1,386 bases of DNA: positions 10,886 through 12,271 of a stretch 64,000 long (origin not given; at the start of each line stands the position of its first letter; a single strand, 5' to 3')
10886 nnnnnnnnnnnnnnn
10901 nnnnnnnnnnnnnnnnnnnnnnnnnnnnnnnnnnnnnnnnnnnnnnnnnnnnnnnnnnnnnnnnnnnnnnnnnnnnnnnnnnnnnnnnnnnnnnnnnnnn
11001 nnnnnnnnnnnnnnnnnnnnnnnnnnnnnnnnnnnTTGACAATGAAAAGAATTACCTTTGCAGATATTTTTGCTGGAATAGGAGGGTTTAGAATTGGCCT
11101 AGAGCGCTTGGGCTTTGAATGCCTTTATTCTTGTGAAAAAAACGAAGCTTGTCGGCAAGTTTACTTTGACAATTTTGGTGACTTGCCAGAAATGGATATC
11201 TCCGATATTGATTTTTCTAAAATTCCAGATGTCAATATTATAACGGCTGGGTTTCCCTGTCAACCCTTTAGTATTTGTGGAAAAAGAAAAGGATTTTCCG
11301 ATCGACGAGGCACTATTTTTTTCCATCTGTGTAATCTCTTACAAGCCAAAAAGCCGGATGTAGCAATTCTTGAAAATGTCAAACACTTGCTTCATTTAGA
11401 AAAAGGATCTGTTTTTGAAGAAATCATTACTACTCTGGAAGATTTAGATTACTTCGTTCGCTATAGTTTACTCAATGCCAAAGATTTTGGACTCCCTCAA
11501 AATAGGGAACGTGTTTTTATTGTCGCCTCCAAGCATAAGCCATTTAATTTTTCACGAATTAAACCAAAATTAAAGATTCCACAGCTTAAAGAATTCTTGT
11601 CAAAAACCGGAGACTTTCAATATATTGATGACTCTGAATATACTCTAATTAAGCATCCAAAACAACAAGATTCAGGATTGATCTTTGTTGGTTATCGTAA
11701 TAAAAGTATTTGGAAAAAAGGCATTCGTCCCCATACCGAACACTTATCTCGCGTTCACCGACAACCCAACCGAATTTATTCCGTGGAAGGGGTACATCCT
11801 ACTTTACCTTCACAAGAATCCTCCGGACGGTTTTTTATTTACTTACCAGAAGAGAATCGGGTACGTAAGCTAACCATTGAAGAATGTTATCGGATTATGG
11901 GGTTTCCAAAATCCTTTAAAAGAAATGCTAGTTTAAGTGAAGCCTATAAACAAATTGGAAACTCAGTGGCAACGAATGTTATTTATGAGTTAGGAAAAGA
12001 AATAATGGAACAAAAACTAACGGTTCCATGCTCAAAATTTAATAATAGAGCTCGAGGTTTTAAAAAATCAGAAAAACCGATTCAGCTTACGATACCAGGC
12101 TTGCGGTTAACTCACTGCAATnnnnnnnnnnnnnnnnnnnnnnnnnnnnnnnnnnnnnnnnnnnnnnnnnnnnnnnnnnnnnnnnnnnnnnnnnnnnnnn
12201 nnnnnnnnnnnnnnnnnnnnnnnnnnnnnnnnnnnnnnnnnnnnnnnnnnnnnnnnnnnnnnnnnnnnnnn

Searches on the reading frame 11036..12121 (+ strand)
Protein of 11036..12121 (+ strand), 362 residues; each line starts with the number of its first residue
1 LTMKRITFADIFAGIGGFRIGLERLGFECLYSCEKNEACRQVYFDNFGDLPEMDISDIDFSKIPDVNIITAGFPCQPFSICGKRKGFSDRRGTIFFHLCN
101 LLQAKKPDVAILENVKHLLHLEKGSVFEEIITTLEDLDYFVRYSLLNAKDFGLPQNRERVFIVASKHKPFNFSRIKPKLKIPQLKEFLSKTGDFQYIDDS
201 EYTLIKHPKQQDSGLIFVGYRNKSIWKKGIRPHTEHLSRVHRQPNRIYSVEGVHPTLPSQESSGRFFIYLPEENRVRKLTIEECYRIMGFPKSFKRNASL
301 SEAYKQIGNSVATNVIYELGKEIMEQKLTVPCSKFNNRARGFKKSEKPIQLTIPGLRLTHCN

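Call 87: search_protein_families(library=pfam, proteins=[window:11036-12121:+], max_evalue=0.001)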
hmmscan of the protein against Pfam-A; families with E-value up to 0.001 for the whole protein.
window:11036-12121:+ (362 aa): 1 family
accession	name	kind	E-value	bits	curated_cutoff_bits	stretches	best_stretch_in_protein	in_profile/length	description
PF00145.23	DNA_methylase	-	2.6e-82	277.3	22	1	7-324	2-323/324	C-5 cytosine-specific DNA methylase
